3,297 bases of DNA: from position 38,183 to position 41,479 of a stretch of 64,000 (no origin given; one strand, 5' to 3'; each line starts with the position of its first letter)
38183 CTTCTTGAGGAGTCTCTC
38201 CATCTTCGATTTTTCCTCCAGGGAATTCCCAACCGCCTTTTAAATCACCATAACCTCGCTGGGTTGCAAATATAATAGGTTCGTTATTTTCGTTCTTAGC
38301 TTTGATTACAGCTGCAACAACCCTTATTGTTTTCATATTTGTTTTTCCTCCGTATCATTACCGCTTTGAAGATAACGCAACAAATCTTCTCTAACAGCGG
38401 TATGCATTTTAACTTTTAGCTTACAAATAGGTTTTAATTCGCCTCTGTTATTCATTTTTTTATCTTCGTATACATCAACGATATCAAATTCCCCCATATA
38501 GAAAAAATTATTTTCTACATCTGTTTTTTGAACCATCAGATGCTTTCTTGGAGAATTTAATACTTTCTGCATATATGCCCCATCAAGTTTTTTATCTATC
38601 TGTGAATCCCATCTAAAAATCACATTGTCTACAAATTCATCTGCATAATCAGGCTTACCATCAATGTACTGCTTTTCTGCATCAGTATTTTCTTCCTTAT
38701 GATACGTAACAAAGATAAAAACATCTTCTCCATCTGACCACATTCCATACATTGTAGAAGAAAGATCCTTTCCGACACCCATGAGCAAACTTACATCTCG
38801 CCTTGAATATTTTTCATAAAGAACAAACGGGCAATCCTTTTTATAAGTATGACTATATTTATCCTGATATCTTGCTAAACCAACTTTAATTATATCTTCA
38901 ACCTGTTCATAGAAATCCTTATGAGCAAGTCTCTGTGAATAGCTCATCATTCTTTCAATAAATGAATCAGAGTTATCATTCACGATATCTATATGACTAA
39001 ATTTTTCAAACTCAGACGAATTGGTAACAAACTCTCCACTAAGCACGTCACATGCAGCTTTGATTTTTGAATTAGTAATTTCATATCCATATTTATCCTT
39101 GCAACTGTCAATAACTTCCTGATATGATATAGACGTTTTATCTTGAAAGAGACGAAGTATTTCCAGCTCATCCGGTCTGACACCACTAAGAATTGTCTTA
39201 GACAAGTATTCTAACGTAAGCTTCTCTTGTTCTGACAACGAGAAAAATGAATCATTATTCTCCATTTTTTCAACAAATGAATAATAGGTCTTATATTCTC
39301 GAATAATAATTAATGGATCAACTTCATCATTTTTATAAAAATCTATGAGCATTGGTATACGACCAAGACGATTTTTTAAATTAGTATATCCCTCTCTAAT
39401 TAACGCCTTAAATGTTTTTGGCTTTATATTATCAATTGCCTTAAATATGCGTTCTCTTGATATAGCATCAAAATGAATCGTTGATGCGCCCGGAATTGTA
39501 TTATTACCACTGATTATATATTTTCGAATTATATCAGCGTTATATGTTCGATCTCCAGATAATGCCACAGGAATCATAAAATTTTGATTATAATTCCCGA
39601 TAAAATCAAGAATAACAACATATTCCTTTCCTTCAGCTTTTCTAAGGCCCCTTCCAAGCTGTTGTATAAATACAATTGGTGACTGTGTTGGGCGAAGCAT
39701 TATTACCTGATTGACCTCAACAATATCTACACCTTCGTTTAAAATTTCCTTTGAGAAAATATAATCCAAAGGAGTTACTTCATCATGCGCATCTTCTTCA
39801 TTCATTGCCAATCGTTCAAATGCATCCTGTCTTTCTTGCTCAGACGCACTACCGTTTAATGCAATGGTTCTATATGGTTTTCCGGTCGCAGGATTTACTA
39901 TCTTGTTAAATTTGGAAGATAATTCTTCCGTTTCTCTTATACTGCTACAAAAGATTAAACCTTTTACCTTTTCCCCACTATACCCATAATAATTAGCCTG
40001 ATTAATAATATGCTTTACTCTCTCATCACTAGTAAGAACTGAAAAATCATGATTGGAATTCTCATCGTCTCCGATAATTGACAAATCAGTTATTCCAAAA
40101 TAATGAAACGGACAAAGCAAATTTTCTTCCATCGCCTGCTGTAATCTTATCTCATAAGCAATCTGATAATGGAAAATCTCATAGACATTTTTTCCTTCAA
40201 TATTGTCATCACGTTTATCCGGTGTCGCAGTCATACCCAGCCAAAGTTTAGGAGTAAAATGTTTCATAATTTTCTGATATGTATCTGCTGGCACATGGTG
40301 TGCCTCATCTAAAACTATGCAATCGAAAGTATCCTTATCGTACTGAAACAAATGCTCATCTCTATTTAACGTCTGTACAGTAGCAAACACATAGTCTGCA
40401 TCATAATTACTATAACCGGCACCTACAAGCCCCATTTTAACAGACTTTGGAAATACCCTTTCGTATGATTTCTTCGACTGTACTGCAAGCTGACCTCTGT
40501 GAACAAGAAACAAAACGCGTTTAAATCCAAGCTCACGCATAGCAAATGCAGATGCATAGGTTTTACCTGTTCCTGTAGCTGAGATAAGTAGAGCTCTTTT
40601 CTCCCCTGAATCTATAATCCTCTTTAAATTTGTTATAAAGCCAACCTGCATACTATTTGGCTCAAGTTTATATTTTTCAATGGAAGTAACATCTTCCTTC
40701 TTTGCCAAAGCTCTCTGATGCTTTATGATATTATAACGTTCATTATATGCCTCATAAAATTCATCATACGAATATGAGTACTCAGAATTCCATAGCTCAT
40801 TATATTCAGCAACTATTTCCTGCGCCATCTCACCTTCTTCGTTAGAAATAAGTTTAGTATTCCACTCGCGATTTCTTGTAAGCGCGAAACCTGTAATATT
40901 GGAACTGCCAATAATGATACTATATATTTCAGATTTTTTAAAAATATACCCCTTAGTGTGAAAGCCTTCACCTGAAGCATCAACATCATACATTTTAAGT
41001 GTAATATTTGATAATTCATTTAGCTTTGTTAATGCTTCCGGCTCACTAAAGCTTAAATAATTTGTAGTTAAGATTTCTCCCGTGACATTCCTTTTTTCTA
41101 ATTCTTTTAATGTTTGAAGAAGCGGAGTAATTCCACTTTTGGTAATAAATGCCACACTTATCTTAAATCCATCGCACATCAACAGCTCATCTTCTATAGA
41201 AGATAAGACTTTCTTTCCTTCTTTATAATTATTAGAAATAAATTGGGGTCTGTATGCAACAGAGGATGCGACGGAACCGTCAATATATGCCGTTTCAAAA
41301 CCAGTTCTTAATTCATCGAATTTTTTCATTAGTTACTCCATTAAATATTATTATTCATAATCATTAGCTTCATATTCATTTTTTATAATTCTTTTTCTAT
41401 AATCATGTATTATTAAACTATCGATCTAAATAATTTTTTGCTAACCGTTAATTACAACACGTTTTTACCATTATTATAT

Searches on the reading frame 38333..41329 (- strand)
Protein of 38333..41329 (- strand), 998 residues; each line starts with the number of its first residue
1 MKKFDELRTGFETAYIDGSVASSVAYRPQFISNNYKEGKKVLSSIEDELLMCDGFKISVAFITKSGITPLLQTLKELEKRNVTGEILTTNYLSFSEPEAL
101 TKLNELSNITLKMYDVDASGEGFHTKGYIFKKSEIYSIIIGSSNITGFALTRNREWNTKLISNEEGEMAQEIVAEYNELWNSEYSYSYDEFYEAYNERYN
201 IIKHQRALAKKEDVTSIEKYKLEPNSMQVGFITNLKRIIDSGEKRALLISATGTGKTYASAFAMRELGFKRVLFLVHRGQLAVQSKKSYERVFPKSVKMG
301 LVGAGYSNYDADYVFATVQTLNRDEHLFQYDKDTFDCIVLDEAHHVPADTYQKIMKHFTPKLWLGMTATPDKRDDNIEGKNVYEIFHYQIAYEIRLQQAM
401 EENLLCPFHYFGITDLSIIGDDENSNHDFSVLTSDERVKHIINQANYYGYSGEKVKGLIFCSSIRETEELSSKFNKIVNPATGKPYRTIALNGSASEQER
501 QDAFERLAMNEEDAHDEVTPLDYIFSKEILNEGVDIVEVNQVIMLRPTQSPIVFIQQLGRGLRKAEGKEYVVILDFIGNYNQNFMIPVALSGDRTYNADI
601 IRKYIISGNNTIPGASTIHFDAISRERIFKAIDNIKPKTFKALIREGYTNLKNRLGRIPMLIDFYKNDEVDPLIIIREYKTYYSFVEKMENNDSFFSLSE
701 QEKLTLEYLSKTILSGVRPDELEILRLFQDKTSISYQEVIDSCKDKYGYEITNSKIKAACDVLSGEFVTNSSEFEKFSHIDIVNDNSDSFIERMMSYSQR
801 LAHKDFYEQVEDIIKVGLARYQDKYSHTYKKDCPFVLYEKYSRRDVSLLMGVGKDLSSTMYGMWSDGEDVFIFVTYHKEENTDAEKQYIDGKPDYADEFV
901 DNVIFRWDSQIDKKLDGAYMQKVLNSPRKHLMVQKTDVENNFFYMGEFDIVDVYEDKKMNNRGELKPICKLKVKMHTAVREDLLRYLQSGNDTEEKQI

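Call 4: search_protein_families(library=padloc, proteins=[window:38333-41329:-], max_evalue=1)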
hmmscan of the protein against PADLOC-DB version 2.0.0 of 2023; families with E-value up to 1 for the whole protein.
window:38333-41329:- (998 aa): 19 families
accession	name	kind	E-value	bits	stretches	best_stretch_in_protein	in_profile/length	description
PDLC03658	mREase_IV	-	5.7e-184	611.5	1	10-988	11-952/953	Type IV methyl-directed restriction enzyme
PDLC03659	mREase_IV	-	1.1e-71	239.9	1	34-646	29-635/945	Type IV methyl-directed restriction enzyme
PDLC02707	PbeA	-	4.1e-33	112.9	2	116-411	128-453/672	PbeA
PDLC02704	PbeA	-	4e-27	93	3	453-577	529-644/682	PbeA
PDLC02706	PbeA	-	9.4e-16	55.5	2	315-412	378-475/722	PbeA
PDLC03047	REase_I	-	5.3e-14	48.9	2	227-409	347-529/1107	Type I restriction enzyme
PDLC02705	PbeA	-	8.2e-13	45.4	2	123-402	138-440/691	PbeA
PDLC02703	PbeA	-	4.2e-10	36.8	3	337-413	369-446/626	PbeA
PDLC03597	REase_MTase_IIG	-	1.2e-09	34.3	2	458-573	481-604/1646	Type IIG restriction enzyme-methyltransferase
PDLC03647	REase_III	-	2.8e-08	30.4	1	494-566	480-552/989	Type III restriction enzyme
PDLC03829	ZacB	-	4.6e-06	23.8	1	74-185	242-362/586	-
PDLC01439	typeIV_DinG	-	6.5e-06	23.1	1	222-285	14-75/575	CAS-IV-A; associated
PDLC03530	REase_II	-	2.5e-05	21.4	1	39-173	17-152/350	Type II restriction enzyme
PDLC03648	REase_III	-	2.6e-05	20.6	1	325-571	122-361/871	Type III restriction enzyme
PDLC03960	SngC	-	7.9e-05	19.6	1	436-566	249-363/720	-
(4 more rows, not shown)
